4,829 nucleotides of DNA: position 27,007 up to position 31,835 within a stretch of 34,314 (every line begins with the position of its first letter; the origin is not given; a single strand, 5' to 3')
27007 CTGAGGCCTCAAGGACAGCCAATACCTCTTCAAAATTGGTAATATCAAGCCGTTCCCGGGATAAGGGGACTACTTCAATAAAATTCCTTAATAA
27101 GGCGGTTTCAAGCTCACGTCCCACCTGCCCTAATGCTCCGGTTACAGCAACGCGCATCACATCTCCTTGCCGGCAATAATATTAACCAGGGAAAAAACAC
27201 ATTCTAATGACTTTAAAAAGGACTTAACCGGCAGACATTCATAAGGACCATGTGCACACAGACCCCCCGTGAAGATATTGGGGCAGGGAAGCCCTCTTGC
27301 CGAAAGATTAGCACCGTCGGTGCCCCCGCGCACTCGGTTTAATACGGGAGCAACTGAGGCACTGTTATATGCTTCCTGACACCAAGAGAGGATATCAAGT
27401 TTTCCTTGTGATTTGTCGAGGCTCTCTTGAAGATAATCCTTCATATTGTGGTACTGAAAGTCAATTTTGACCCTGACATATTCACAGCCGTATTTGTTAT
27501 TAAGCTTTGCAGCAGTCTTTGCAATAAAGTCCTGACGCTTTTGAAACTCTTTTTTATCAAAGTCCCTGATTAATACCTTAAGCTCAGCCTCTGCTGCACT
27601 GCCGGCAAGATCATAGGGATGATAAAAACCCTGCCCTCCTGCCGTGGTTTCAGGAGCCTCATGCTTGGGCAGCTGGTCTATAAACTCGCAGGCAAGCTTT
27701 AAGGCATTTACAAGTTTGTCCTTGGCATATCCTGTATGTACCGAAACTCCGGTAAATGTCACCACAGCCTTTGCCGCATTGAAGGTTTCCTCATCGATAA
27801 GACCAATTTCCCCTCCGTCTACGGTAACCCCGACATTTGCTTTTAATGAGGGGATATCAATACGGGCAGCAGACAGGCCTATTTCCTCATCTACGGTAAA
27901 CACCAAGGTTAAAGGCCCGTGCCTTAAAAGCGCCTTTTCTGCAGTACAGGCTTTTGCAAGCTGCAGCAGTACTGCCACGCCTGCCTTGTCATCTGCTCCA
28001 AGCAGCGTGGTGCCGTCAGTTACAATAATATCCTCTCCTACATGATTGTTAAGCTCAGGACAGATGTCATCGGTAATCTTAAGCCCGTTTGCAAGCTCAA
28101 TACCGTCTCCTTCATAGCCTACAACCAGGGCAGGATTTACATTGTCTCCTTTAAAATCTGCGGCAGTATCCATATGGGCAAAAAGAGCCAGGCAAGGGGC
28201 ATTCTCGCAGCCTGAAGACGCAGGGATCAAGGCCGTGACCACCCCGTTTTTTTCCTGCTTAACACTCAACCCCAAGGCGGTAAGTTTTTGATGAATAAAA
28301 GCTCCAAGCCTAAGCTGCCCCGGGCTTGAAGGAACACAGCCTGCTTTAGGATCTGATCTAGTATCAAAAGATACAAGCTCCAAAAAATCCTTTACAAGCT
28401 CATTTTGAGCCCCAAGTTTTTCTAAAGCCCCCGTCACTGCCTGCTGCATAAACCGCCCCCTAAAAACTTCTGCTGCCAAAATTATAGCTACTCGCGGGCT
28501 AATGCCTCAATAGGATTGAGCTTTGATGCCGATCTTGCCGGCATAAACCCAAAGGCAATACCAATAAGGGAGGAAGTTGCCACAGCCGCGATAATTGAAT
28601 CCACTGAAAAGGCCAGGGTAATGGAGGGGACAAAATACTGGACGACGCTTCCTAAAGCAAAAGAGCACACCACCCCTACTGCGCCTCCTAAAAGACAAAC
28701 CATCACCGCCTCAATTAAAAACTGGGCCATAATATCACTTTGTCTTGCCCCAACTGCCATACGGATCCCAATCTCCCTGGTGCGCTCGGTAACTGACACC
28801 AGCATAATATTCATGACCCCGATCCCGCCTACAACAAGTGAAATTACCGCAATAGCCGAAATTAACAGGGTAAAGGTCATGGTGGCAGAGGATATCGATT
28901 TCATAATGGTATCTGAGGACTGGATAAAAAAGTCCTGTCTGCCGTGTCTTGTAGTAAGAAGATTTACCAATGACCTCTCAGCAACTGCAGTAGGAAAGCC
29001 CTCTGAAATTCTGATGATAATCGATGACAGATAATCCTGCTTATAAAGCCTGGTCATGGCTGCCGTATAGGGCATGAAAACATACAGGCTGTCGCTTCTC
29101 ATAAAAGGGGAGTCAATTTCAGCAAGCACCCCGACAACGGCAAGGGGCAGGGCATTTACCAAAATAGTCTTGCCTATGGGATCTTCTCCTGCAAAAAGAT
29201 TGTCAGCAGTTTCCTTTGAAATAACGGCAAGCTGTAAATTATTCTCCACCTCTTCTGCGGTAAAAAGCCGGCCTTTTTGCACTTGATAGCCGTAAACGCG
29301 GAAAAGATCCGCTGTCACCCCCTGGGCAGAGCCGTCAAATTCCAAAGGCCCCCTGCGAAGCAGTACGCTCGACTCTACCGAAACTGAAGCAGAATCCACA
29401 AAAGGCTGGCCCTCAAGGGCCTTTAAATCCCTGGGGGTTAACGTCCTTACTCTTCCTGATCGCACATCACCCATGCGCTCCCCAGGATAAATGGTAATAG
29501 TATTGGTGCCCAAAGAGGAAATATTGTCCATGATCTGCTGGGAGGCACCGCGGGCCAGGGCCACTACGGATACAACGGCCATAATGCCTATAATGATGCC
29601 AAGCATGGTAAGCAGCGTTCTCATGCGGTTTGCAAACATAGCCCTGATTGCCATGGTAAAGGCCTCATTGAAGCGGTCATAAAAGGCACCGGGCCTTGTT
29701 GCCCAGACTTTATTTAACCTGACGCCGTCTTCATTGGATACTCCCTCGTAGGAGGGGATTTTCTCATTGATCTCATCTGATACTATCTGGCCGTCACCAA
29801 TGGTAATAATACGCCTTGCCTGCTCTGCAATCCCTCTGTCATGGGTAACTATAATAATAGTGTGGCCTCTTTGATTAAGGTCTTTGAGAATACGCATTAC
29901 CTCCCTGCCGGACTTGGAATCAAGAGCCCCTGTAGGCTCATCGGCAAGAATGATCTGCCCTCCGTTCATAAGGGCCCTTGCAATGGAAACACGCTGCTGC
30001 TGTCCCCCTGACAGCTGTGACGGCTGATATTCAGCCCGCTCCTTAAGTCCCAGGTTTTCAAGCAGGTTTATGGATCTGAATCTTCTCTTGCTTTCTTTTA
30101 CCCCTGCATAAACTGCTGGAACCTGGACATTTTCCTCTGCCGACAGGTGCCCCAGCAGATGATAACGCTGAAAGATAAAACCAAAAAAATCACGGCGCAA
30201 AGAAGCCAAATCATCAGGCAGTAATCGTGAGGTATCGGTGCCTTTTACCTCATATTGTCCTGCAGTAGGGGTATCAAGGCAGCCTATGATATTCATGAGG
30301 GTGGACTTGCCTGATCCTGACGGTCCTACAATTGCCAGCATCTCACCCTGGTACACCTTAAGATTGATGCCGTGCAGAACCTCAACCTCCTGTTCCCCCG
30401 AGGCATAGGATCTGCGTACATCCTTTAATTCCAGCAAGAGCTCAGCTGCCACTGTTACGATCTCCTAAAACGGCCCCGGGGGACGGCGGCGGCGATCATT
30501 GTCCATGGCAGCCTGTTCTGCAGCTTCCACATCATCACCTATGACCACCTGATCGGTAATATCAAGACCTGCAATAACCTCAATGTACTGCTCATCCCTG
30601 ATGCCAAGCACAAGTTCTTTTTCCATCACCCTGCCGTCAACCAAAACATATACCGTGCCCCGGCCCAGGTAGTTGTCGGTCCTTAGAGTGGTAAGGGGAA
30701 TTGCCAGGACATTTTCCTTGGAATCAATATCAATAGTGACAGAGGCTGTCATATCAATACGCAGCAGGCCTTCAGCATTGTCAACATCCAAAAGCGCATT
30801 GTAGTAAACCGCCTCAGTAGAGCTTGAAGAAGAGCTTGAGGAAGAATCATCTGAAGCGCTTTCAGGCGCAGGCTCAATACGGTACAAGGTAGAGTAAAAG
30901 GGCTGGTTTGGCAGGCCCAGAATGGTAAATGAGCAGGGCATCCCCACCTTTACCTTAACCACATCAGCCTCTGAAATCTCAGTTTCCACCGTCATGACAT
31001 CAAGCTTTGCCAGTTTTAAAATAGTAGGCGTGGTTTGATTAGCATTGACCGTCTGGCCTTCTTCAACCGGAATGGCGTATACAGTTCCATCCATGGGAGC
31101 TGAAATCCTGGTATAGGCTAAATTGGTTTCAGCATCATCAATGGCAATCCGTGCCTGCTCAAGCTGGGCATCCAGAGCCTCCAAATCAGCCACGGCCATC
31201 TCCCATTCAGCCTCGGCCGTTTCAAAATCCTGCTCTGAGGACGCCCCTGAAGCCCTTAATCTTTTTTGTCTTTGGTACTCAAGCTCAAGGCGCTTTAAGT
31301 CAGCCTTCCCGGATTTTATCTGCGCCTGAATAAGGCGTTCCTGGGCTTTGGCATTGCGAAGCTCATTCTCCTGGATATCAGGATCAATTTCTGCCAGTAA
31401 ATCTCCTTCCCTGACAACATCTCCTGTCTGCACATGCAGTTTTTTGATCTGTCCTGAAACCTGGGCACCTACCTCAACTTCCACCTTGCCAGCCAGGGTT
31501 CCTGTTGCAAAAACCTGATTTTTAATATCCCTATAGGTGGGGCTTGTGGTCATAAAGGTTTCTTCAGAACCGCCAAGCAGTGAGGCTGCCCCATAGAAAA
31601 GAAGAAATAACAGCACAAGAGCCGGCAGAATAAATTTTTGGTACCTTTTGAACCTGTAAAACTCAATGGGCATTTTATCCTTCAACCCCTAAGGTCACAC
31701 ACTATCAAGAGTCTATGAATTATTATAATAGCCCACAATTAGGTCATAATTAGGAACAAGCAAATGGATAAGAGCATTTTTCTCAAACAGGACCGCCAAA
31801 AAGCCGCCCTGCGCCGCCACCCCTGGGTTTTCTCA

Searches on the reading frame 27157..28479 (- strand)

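Call 7: search_protein_families(library=ncbifam, proteins=[window:27157-28479:-], max_evalue=0.00001)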
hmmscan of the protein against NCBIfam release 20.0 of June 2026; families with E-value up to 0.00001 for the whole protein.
window:27157-28479:- (440 aa): 7 families
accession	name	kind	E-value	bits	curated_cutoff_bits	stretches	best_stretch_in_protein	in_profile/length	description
NF003976.0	PRK05469.1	subfamily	8e-130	433.3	255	1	25-436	2-406/409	tripeptide aminopeptidase PepT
NF009920.0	PRK13381.1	subfamily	3.9e-108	361.9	293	1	25-436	6-409/412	peptidase T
TIGR01882.1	peptidase-T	equivalog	5.3e-103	345.1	285.75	1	26-434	3-405/410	peptidase T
TIGR01883.1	PepT-like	hypoth_equivalog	2.7e-24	85.8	274.25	1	146-431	83-359/361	peptidase T-like protein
TIGR01893.1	aa-his-dipept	subfamily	3.6e-12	45.7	343.75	1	58-227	26-169/478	beta-Ala-His dipeptidase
NF004788.0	PRK06133.1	subfamily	3.6e-07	29.5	349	0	162-261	142-243/417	glutamate carboxypeptidase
TIGR03106.1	trio_M42_hydro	equivalog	3.6e-07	29.4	397.75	0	163-212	183-231/343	osmoprotectant NAGGN system M42 family peptidase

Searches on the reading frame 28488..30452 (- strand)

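Call 7: search_protein_families(library=ncbifam, proteins=[window:28488-30452:-], max_evalue=0.00001)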
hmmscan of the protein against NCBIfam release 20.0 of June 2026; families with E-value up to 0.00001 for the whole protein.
window:28488-30452:- (654 aa): 192 families (the best 25 are shown)
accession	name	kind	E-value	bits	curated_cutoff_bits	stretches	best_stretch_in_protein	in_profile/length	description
NF007826.0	PRK10535.1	equivalog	2.1e-252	839.1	966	1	6-654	4-648/648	macrolide ABC transporter ATP-binding protein/permease MacB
TIGR02211.1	LolD_lipo_ex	equivalog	6.4e-65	218.7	307.75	1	6-224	1-220/221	lipoprotein-releasing ABC transporter ATP-binding protein LolD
NF038007.1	ABC_ATP_DarD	equivalog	1.5e-64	217.5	375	1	7-223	2-218/218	darobactin export ABC transporter ATP-binding protein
TIGR03608.1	L_ocin_972_ABC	subfamily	2.3e-63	213.4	254.85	1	21-218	9-206/206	putative bacteriocin export ABC transporter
TIGR02982.1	heterocyst_DevA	subfamily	5e-61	206.1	295.8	1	7-223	2-219/220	ABC exporter ATP-binding subunit, DevA family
TIGR02673.1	FtsE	equivalog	2.2e-58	197.5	264.85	1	7-221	2-213/214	cell division ATP-binding protein FtsE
NF008639.0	PRK11629.1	equivalog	3.4e-57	193.5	360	1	3-224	3-225/234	lipoprotein-releasing ABC transporter ATP-binding protein LolD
NF007879.0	PRK10584.1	equivalog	3.6e-56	190.5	336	1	1-224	1-225/228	putative ABC transporter ATP-binding protein YbbA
NF007027.0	PRK09493.1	equivalog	3.4e-51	173.9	379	1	7-229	2-220/240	glutamine ABC transporter ATP-binding protein GlnQ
TIGR02315.1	ABC_phnC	equivalog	3e-50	170.9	266.1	1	6-232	1-233/243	phosphonate ABC transporter ATP-binding protein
NF008338.0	PRK11124.1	equivalog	1.2e-45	156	369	1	23-226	15-222/242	arginine ABC transporter ATP-binding protein ArtP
NF008428.0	PRK11264.1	equivalog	3e-45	154.4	406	1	23-226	16-225/250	L-cystine ABC transporter ATP-binding protein TcyN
TIGR03265.1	PhnT2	equivalog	5e-45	154.3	457.7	1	7-224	5-214/353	putative 2-aminoethylphosphonate ABC transporter ATP-binding protein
TIGR00968.1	3a0106s01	subfamily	1e-42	146.3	342.75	1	22-226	12-212/237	sulfate ABC transporter ATP-binding protein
TIGR02314.1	ABC_MetN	equivalog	3.7e-42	144.6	499.7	1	7-227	2-223/343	methionine ABC transporter ATP-binding protein MetN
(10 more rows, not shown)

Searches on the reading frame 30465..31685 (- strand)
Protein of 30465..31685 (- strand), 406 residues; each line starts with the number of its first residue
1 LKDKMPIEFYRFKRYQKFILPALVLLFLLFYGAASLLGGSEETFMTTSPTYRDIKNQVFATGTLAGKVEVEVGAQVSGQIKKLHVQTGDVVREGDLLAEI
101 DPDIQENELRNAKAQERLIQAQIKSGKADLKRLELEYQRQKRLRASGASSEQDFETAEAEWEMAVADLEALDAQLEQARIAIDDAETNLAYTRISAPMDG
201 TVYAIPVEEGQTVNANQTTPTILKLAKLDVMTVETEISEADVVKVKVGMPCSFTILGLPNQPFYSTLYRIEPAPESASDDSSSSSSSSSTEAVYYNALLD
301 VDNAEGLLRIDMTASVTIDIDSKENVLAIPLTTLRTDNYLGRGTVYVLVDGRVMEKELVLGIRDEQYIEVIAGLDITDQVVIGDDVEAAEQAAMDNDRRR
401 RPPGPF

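Call 7: search_protein_families(library=ncbifam, proteins=[window:30465-31685:-], max_evalue=0.00001)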
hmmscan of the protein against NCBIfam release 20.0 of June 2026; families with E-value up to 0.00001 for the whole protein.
window:30465-31685:- (406 aa): 30 families (the best 25 are shown)
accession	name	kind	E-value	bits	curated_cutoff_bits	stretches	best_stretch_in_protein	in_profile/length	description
NF008606.0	PRK11578.1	equivalog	6.6e-91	305.2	342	1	13-386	5-366/371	macrolide transporter subunit MacA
TIGR01730.1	RND_mfp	subfamily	3.9e-51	173.9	94.9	1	52-388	9-313/322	efflux RND transporter periplasmic adaptor subunit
TIGR00999.1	8a0102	subfamily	8.3e-25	87.4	319.3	1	88-382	1-264/271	CzcB/NccB family metal efflux transporter periplasmic adaptor subunit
NF045904.1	RND-peri-MexE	equivalog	2.6e-21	76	714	1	61-222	55-202/390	multidrug efflux RND transporter periplasmic adaptor subunit MexE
NF008589.1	PRK11556.1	equivalog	2.6e-21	76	391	1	58-245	73-245/392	MdtA/MuxA family multidrug efflux RND transporter periplasmic adaptor subunit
NF007785.0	PRK10476.1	equivalog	1e-20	73.9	376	2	155-254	172-268/347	multidrug transporter subunit MdtN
NF002939.0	PRK03598.1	equivalog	1.3e-20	73.9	393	2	167-313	180-320/332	secretion protein HlyD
TIGR00998.1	8a0101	subfamily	5.8e-20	71.5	390.8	1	69-255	42-265/334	EmrA/EmrK family multidrug efflux transporter periplasmic adaptor subunit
TIGR02971.1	heterocyst_DevB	subfamily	5e-18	65.6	129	1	134-259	148-268/327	ABC exporter membrane fusion protein, DevB family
NF007362.0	PRK09859.1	equivalog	6.6e-15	55.1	738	1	70-382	62-357/385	multidrug transporter subunit MdtE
NF033138.2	RND-peri-MexC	equivalog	1.4e-14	54.1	625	1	61-246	51-225/375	MexC family multidrug efflux RND transporter periplasmic adaptor subunit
NF007850.1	PRK10559.1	equivalog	4.3e-13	49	400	1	44-285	24-233/303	p-hydroxybenzoic acid efflux pump subunit AaeA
NF011604.1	PRK15030.1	equivalog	3.1e-12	46.2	765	1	70-247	66-228/397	multidrug efflux RND transporter periplasmic adaptor subunit AcrA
NF007132.1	PRK09578.1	equivalog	1.7e-10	40.2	512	1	62-249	58-230/396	MexX/AxyX family multidrug efflux RND transporter periplasmic adaptor subunit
TIGR03794.1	NHLM_micro_HlyD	equivalog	3.1e-10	39.6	156.2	0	106-251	166-314/421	NHLP bacteriocin system secretion protein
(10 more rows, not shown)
